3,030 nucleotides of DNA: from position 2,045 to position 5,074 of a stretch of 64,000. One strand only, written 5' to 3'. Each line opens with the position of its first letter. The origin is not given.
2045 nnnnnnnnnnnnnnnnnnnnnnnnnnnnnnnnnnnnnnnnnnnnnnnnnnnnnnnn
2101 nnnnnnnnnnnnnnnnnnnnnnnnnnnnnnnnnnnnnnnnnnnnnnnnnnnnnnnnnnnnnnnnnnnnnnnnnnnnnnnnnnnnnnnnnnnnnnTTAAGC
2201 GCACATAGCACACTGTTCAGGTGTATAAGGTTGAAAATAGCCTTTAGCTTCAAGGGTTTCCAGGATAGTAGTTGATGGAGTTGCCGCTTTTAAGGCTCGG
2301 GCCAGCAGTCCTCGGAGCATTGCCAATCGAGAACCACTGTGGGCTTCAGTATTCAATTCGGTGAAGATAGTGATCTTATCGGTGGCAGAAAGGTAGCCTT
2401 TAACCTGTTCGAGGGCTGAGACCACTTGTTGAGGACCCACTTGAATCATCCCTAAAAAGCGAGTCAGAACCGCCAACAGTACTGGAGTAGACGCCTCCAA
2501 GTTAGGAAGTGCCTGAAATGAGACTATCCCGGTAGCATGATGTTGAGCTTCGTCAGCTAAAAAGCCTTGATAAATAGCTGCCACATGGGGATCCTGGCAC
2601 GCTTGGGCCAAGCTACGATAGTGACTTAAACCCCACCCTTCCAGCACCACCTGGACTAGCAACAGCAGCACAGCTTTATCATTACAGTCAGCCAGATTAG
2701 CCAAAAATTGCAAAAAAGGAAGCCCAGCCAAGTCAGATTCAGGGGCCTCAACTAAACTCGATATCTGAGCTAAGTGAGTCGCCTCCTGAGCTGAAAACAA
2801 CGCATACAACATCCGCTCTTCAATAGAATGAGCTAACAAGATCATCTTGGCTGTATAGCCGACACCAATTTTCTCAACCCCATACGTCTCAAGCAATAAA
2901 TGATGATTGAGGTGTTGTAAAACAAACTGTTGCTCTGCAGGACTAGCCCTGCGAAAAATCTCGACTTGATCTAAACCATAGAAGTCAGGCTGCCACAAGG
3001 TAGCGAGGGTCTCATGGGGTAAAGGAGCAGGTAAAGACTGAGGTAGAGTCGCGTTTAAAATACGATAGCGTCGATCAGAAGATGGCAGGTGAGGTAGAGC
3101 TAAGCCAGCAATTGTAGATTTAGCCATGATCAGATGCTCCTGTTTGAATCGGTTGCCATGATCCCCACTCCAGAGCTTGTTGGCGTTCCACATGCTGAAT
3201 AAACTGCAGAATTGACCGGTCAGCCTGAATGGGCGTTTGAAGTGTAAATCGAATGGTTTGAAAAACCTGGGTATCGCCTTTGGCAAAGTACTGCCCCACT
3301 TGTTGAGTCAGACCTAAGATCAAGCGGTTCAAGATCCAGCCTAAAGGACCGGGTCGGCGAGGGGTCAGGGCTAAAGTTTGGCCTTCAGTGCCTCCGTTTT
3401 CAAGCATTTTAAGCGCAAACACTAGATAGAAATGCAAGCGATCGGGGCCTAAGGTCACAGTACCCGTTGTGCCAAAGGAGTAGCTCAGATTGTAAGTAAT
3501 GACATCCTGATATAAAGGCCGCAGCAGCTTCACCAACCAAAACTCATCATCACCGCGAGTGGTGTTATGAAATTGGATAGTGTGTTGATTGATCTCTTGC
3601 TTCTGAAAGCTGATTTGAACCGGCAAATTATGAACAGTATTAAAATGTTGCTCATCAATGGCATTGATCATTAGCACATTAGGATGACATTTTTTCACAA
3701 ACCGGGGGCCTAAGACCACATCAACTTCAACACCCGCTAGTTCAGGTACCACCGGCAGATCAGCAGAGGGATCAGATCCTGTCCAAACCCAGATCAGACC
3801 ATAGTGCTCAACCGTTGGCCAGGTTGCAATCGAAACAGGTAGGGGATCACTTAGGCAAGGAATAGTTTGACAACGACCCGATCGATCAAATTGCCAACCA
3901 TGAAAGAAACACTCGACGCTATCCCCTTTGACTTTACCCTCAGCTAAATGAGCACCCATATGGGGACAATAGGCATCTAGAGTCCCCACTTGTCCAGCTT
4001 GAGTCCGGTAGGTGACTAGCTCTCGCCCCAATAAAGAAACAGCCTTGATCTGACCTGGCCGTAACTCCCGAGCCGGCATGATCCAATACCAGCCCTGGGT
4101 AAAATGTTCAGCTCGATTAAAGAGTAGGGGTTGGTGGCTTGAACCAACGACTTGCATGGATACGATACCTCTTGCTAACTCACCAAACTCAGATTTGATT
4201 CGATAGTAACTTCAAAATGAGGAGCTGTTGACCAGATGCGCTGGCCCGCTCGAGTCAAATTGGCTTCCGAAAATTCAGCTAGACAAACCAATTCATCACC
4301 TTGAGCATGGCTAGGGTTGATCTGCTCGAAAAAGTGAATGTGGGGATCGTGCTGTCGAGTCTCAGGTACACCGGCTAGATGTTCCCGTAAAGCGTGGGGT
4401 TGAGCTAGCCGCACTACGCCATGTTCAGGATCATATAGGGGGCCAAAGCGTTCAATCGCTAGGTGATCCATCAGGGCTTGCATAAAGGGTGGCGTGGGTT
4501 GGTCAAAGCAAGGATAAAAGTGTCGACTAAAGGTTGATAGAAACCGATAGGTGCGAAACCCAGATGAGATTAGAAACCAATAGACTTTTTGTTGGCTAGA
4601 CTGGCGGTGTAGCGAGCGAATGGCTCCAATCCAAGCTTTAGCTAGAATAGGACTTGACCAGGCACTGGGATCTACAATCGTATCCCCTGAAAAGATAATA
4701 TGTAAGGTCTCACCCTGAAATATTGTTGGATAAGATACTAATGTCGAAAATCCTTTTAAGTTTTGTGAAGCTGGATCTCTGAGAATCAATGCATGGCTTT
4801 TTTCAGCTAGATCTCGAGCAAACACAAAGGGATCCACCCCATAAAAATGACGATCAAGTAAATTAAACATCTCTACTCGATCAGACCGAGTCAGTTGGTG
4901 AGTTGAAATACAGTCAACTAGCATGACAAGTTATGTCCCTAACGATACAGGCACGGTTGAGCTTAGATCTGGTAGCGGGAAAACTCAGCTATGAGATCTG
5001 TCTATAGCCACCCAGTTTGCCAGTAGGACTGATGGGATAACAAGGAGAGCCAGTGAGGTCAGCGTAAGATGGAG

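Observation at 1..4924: Self-contained redox operon with two Rieske oxygenases, a 2Fe-2S ferredoxin and two diiron proteins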

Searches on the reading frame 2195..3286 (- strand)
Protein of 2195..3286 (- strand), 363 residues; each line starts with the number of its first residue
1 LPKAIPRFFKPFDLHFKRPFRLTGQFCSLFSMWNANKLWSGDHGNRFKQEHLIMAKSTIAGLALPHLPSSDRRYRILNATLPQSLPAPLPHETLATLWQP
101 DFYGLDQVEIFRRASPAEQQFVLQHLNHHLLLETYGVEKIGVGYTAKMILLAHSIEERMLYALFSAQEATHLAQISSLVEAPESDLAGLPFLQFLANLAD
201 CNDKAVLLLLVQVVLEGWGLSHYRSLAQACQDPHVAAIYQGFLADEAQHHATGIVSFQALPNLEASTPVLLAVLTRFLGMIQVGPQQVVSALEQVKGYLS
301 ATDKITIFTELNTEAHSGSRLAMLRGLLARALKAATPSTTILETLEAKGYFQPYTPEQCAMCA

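Call 3: search_protein_families(library=pfam, proteins=[window:2195-3286:-], max_evalue=0.01)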
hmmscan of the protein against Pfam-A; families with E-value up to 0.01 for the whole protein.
window:2195-3286:- (363 aa): 1 family
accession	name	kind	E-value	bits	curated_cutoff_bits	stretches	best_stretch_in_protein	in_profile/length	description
PF13668.12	Ferritin_2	-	1.4e-05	25.7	24.7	1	156-251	40-130/138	Ferritin-like domain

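Call 4: search_protein_families(library=ncbifam, proteins=[window:2195-3286:-], max_evalue=0.01)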
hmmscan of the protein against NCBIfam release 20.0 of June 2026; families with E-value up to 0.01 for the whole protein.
window:2195-3286:- (363 aa): 0 families

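Call 11: search_solved_structures(query=window:2195-3286:-, max_evalue=10, show_alignments=2)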
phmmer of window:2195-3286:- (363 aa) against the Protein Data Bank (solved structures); distinct sequences matched with E-value up to 10: 3.
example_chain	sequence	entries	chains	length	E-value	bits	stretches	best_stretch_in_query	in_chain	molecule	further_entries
5ux1_A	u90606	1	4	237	0.27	13.6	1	132-252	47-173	tRNA-(MS(2)IO(6)A)-hydroxylase-like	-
7s5k_A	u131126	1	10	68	0.55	12.6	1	205-255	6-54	EncB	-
7s5c_A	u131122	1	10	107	0.82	12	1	200-255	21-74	EncB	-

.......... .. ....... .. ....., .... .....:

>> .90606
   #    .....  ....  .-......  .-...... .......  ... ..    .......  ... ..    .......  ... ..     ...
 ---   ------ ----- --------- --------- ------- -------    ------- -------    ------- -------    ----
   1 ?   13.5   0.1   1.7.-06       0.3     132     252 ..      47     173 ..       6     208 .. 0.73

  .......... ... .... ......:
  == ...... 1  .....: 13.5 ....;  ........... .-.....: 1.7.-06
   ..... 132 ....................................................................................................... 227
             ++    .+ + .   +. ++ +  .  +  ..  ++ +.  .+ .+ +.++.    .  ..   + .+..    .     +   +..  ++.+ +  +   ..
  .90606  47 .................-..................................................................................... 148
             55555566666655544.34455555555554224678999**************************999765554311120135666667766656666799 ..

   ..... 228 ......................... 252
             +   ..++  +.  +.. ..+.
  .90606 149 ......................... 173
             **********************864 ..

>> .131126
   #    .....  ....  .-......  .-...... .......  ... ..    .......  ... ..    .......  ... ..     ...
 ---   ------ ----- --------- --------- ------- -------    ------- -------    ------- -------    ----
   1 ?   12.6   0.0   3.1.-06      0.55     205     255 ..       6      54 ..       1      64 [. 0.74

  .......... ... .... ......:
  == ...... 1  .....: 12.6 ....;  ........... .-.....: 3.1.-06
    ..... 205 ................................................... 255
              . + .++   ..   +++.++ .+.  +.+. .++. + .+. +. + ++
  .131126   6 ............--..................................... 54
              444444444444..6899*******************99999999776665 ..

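Call 32: find_homologous_proteins(query=window:2195-3130:-)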
Query window:2195-3130:- (311 aa): 397 proteins with E <= 0.001 among 7995 candidates; the best 120 are listed.
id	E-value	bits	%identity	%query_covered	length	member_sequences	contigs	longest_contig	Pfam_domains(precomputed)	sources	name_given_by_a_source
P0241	1.0e-198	677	100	100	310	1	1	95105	PF13668.13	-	-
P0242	1.3e-112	394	62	99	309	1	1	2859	PF13668.13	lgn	-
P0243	6.6e-93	329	51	96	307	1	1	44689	-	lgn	-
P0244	8.6e-92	326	51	96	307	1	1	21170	-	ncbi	-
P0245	2.6e-89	318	54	97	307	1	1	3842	-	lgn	-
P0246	4.5e-84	300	50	97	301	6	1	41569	PF13668.13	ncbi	ncbi:MAG: ferritin-like domain-containing protein [Rivularia sp. (in: cyanobacteria)]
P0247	1.8e-83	298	50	98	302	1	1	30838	-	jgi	-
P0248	2.7e-83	298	48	98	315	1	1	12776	PF13668.13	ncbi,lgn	-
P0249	3.9e-83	297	48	98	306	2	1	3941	PF13668.13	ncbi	ncbi:MAG: ferritin-like domain-containing protein [Cyanobacteria bacterium J06635_10]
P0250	1.7e-82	295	47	98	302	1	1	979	PF13668.13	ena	-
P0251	2.6e-82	295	48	98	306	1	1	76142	-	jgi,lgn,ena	jgi:hypothetical protein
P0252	2.7e-82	294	49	98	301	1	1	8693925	PF13668.13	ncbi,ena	-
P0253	2.9e-82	294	47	98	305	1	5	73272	PF13668.13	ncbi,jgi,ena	jgi:rubrerythrin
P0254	4.1e-82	294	50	96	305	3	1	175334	-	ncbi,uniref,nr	ncbi:ferritin-like domain-containing protein [Coleofasciculus sp. FACHB-T130]|uniref:ferritin-like d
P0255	5.5e-82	293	50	96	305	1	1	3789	-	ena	-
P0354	2.8e-74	268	46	98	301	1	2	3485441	PF13668.13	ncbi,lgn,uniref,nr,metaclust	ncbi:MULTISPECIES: ferritin-like domain-containing protein [unclassified Synechocystis]|uniref:ferri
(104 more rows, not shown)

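Call 33: find_encoding_contigs(protein=P0354, flank=10000, max_places=2)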
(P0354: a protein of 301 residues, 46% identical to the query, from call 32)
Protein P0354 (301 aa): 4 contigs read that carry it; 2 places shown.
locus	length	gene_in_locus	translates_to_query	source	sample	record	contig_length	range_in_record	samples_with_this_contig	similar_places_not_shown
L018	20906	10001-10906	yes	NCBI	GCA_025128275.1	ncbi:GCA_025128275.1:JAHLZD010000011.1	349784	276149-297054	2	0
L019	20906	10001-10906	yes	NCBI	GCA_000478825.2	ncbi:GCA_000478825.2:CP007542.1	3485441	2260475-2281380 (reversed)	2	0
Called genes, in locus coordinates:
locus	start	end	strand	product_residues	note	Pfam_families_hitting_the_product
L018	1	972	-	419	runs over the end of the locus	PF07498:Rho_N, PF16258:DUF4912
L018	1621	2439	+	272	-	PF13230:GATase_4, PF13522:GATase_6 (weak)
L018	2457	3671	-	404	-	PF00140:Sigma70_r1_2, PF04542:Sigma70_r2, PF04539:Sigma70_r3, PF04545:Sigma70_r4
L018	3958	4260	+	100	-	-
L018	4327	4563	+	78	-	PF00486:Trans_reg_C (weak)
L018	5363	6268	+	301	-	PF02754:CCG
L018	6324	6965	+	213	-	PF11866:DUF3386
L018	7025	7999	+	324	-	PF00005:ABC_tran, PF13304:AAA_21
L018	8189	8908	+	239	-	-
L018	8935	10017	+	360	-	PF00355:Rieske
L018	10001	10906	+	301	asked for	PF13668:Ferritin_2 (faint)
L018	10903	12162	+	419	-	PF28091:CylC-like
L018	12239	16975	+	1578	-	PF03924:CHASE, PF00989:PAS, PF13426:PAS_9, PF01590:GAF, PF13185:GAF_2, PF08447:PAS_3, PF00990:GGDEF, PF00563:EAL, +2 more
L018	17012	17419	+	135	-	PF12732:YtxH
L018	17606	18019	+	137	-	PF06103:DUF948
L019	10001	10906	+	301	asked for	PF13668:Ferritin_2 (faint)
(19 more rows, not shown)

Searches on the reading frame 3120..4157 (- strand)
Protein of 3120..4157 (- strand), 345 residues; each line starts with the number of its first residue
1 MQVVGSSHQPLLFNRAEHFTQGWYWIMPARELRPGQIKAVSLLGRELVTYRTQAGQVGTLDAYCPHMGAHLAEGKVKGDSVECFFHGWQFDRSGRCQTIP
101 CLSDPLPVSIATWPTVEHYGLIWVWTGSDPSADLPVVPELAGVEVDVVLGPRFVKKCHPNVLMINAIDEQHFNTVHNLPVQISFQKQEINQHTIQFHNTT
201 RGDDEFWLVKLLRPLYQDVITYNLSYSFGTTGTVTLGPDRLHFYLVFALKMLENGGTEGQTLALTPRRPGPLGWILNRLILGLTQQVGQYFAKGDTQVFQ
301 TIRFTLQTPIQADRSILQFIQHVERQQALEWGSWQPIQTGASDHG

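Call 3: search_protein_families(library=pfam, proteins=[window:3120-4157:-], max_evalue=0.01)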
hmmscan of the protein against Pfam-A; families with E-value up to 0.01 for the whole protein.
window:3120-4157:- (345 aa): 2 families
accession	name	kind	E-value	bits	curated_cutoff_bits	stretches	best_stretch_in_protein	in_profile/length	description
PF00355.32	Rieske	-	1e-23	83.5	20.3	1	23-104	2-83/88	Rieske [2Fe-2S] domain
PF19298.5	KshA_C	-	0.0084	16.6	23.3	0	128-200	8-80/207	3-Ketosteroid 9alpha-hydroxylase C-terminal domain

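Call 4: search_protein_families(library=ncbifam, proteins=[window:3120-4157:-], max_evalue=0.01)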
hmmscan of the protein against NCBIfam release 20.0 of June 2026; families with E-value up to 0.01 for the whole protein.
window:3120-4157:- (345 aa): 8 families
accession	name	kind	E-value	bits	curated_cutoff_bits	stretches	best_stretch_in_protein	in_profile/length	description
NF052579.1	BetMthstMoxSdmAMthl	equivalog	3.8e-20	72.2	600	1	23-171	18-174/351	4beta-methylsterol monooxygenase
TIGR02377.1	MocE_fam_FeS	subfamily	3.9e-06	26.8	136.15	1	44-114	23-89/101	MocE family 2Fe-2S type ferredoxin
NF041683.1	ant_diox_AndAb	equivalog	1.8e-05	24.9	150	1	23-102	2-81/100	anthranilate 1,2-dioxygenase ferredoxin subunit AndAb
TIGR02378.1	nirD_assim_sml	equivalog_domain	0.00017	21.7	74.65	1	23-124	2-103/105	nitrite reductase small subunit NirD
TIGR03229.1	benzo_1_2_benA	equivalog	0.00043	19.3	780.95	1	42-96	58-114/433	benzoate 1,2-dioxygenase large subunit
NF041684.1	ant_diox_AndAc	equivalog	0.00099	17.8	750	1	36-100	61-126/418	anthranilate 1,2-dioxygenase large subunit AndAc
NF007422.0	PRK09965.1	equivalog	0.0024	17.9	113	1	55-102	33-81/106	bifunctional 3-phenylpropionate/cinnamic acid dioxygenase ferredoxin subunit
NF042948.2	3PPDioc_HcaC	equivalog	0.0072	16.6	150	0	30-101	10-82/105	3-phenylpropionate/cinnamic acid dioxygenase ferredoxin subunit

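Call 59: search_solved_structures(query=window:3120-4157:-, max_evalue=0.001)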
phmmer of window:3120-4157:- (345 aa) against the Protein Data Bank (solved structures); distinct sequences matched with E-value up to 0.001: 29.
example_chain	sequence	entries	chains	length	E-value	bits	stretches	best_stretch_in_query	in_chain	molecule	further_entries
4qdc_A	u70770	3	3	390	2.6e-27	99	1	18-201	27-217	3-ketosteroid 9alpha-hydroxylase oxygenase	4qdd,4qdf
4qdf_B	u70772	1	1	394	1.2e-24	90.2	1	17-180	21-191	3-ketosteroid 9alpha-hydroxylase oxygenase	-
6wnc_A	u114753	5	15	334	2.2e-24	89.3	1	21-177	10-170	SxtDIOX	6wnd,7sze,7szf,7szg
6wn3_A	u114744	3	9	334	4.2e-23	85.1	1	21-178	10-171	SxtT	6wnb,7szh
2zyl_A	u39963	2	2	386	1.7e-22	83.1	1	18-181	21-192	POSSIBLE OXIDOREDUCTASE | 3-ketosteroid-9-alpha-monooxygenase oxygenase subunit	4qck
7fhr_A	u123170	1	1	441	2.4e-21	79.4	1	24-172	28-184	Putative Phthalate 4,5-dioxygenase, subunit alpha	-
3gb4_A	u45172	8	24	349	1.5e-15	60.3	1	22-182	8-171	DdmC | Dicamba O-demethylase, oxygenase component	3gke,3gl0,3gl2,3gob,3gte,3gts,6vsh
6icp_A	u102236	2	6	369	7.4e-15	58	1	5-139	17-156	Methylxanthine N1-demethylase NdmA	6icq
6ick_A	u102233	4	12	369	7.4e-15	58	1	5-139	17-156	Methylxanthine N1-demethylase NdmA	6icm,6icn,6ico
7fjl_A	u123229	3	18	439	1.7e-14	56.8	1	38-178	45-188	Rieske (2Fe-2S) domain protein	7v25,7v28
7qwt_A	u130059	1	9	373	2.2e-14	56.5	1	17-177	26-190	Rieske (2Fe-2S) domain protein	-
9ina_A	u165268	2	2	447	2.3e-13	53.1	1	35-182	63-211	Rieske (2Fe-2S) domain protein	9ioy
6icl_A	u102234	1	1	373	4.2e-11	45.7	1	39-177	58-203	Methylxanthine N3-demethylase NdmB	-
1z01_A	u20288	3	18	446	1.9e-08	36.9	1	8-138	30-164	2-oxo-1,2-dihydroquinoline 8-monooxygenase, oxygenase component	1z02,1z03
1vck_A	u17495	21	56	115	3.3e-08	36.1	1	21-108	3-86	ferredoxin component of carbazole | Ferredoxin CarAc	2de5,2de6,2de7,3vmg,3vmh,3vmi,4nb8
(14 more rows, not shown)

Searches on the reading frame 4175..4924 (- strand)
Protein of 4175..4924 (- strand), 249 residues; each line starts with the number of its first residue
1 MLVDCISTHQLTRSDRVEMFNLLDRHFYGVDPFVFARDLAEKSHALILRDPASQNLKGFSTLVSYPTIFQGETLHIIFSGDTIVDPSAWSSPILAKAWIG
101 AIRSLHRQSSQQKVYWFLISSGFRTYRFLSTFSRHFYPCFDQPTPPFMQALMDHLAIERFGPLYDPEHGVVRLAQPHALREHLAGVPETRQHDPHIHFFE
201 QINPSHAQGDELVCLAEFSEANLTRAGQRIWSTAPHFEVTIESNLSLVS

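Call 3: search_protein_families(library=pfam, proteins=[window:4175-4924:-], max_evalue=0.01)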
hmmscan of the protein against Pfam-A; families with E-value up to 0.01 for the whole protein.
window:4175-4924:- (249 aa): 0 families

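Call 4: search_protein_families(library=ncbifam, proteins=[window:4175-4924:-], max_evalue=0.01)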
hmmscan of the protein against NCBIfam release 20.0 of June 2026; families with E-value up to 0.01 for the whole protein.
window:4175-4924:- (249 aa): 0 families

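Call 29: find_homologous_proteins(query=window:4175-4924:-)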
Query window:4175-4924:- (249 aa): 1261 proteins with E <= 0.001 among 1641 candidates; the best 120 are listed.
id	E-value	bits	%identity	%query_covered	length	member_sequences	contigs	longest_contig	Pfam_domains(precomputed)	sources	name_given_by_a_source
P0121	1.1e-167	574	100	100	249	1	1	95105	-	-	-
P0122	3.2e-99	350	65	95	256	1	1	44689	-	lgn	-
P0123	5.2e-95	336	59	97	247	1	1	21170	-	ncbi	-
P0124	6.9e-93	329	63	94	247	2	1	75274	-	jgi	jgi:hypothetical protein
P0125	2.1e-84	301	59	94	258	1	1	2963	-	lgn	-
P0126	3.5e-84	300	59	91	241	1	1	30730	-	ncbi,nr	ncbi:MAG: hypothetical protein VKK04_06055 [Synechococcales bacterium]|nr:hypothetical protein [Syne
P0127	5.6e-80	287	55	93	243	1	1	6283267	-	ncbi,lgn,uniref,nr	ncbi:hypothetical protein [Calothrix sp. 336/3]|uniref:hypothetical protein n=1 Tax=Calothrix sp. 33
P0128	3.8e-79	284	56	93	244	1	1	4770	-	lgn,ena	-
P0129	5.7e-79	283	58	90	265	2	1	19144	-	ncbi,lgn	ncbi:MAG: hypothetical protein AAGA75_06925 [Cyanobacteria bacterium P01_E01_bin.6]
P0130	1.8e-78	282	57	91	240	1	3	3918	-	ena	-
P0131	5.0e-78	280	54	93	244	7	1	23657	-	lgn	-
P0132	2.1e-77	278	58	89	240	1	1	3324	-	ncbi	-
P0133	3.4e-77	277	57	92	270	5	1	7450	-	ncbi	ncbi:MAG: hypothetical protein AAFU78_13035 [Cyanobacteria bacterium J06633_2]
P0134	3.6e-77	277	53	94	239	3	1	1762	-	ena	-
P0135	5.0e-77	277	54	93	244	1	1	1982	-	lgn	-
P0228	5.2e-69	251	55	88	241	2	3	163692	-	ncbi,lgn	ncbi:MAG: hypothetical protein U1F61_14955 [Opitutaceae bacterium]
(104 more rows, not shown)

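Call 38: find_encoding_contigs(protein=P0228, flank=10000, max_places=1)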
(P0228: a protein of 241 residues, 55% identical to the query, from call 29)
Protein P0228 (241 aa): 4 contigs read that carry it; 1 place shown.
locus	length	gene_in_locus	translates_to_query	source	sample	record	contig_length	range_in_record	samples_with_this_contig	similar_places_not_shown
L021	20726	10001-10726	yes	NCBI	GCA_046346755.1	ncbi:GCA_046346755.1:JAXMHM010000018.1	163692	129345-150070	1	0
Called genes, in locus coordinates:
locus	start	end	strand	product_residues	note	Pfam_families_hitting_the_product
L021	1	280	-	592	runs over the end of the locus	PF00512:HisKA, PF02518:HATPase_c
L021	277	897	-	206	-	PF13620:CarboxypepD_reg (weak)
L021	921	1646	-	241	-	PF00072:Response_reg, PF00486:Trans_reg_C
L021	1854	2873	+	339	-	PF00355:Rieske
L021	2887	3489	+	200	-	PF13474:SnoaL_3 (weak), PF12680:SnoaL_2 (weak)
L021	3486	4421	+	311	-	-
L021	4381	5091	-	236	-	PF14378:PAP2_3, PF01569:PAP2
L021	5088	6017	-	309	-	PF00487:FA_desaturase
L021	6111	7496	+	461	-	PF02310:B12-binding, PF04055:Radical_SAM, PF13282:DUF4070 (weak)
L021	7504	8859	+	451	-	PF02310:B12-binding, PF19864:Radical_SAM_N2 (weak), PF04055:Radical_SAM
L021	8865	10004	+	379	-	-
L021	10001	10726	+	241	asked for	-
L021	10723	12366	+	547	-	PF03321:GH3, PF23571:GH3_M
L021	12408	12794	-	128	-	-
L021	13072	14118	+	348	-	PF14870:PSII_BNR (faint), PF02012:BNR (faint), PF15902:Sortilin-Vps10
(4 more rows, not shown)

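Call 40: predict_structure(alignment_id=A1)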
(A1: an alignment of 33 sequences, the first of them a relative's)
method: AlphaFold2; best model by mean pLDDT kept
length: 249 residues; sequences in the alignment: 33
mean_pLDDT: 88.8   pTM: 0.86
mean pLDDT of the five models: 88.8, 87.4, 87.2, 86.3, 86.3
residues with pLDDT >= 90: 154; 70-90: 84; 50-70: 6; < 50: 5
segments of 3 or more residues with pLDDT < 50: 245-249
pLDDT, mean of each block of 10 residues (from residue 1): 92 97 92 94 94 94 94 94 84 86 83 89 82 92 96 97 96 85 77 88 89 93 92 86 49
secondary structure, 60 per line:
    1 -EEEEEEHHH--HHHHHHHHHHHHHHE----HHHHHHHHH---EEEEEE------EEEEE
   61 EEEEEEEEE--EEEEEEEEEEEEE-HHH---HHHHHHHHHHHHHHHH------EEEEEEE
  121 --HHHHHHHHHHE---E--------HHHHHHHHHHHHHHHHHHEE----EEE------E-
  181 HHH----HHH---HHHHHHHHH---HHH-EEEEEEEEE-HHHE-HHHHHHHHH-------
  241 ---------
elements in order: E2-7 H13-26 H32-40 E44-49 E56-69 E72-84 H92-107 E114-120 H123-132 H146-163 E170-172 H194-202 E210-218 H225-233

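Call 44: fold_search(model_id=the predicted structure, library=pdb)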
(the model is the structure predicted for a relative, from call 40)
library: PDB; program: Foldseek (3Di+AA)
matches with E <= 10: 1201; with E <= 0.001: 143
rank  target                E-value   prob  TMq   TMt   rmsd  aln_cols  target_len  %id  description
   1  5us1_F                4.0e-06  1.00  0.38  0.51   3.5       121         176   16  Crystal structure of aminoglycoside acetyltransferase AAC(2')-Ia in complex with N2'-acetylgentamicin C1A and coenzyme (released 2017-03-15)
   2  6vou_B                1.3e-05  1.00  0.39  0.54   3.7       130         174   19  Aminoglycoside N-2'-Acetyltransferase-Ia [AAC(2')-Ia] in complex with acetylated-plazomicin and CoA (released 2021-06-02)
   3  2hv2_C                1.5e-05  1.00  0.41  0.27   3.6       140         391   13  Crystal Structure of Conserved Protein of Unknown Function from Enterococcus faecalis V583 at 2.4 A Resolution, Probab (released 2006-08-29)
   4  3n7z_B                1.6e-05  1.00  0.40  0.27  14.5       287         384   11  Crystal structure of acetyltransferase from Bacillus anthracis (released 2010-06-16)
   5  6vou_A                1.7e-05  1.00  0.36  0.49   3.9       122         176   16  Aminoglycoside N-2'-Acetyltransferase-Ia [AAC(2')-Ia] in complex with acetylated-plazomicin and CoA (released 2021-06-02)
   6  4ua3_A                1.7e-05  1.00  0.39  0.50   5.3       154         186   16  Crystal structure of selenomethionine labeled SpNatD (released 2015-01-28)
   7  2hv2_A                1.9e-05  1.00  0.40  0.27   3.7       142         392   13  Crystal Structure of Conserved Protein of Unknown Function from Enterococcus faecalis V583 at 2.4 A Resolution, Probab (released 2006-08-29)
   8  6vta_B                2.1e-05  1.00  0.40  0.53   3.6       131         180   17  Aminoglycoside N-2'-Acetyltransferase-Ia [AAC(2')-Ia] in complex with amikacin and acetyl-CoA (released 2021-06-02)
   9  4ua3_B                2.1e-05  1.00  0.41  0.51   5.0       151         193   17  Crystal structure of selenomethionine labeled SpNatD (released 2015-01-28)
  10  6vr3_B                2.2e-05  1.00  0.37  0.50   3.6       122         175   17  Aminoglycoside N-2'-Acetyltransferase-Ia [AAC(2')-Ia] in complex with acetylated-netilmicin and CoA (released 2021-06-02)
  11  3sxn_A                2.2e-05  1.00  0.39  0.25   3.4       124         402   16  Mycobacterium tuberculosis Eis protein initiates modulation of host immune responses by acetylation of DUSP16/MKP-7 (released 2012-05-23)
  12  5us1_E                2.3e-05  1.00  0.40  0.52   3.6       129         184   18  Crystal structure of aminoglycoside acetyltransferase AAC(2')-Ia in complex with N2'-acetylgentamicin C1A and coenzyme (released 2017-03-15)
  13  2hv2_D                2.3e-05  1.00  0.41  0.27   3.7       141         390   13  Crystal Structure of Conserved Protein of Unknown Function from Enterococcus faecalis V583 at 2.4 A Resolution, Probab (released 2006-08-29)
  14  1m44_A                2.6e-05  1.00  0.39  0.53   3.6       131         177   16  Aminoglycoside 2'-N-acetyltransferase from Mycobacterium tuberculosis-APO Structure (released 2002-08-28)
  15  3n7z_D                2.9e-05  1.00  0.41  0.28  14.6       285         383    9  Crystal structure of acetyltransferase from Bacillus anthracis (released 2010-06-16)
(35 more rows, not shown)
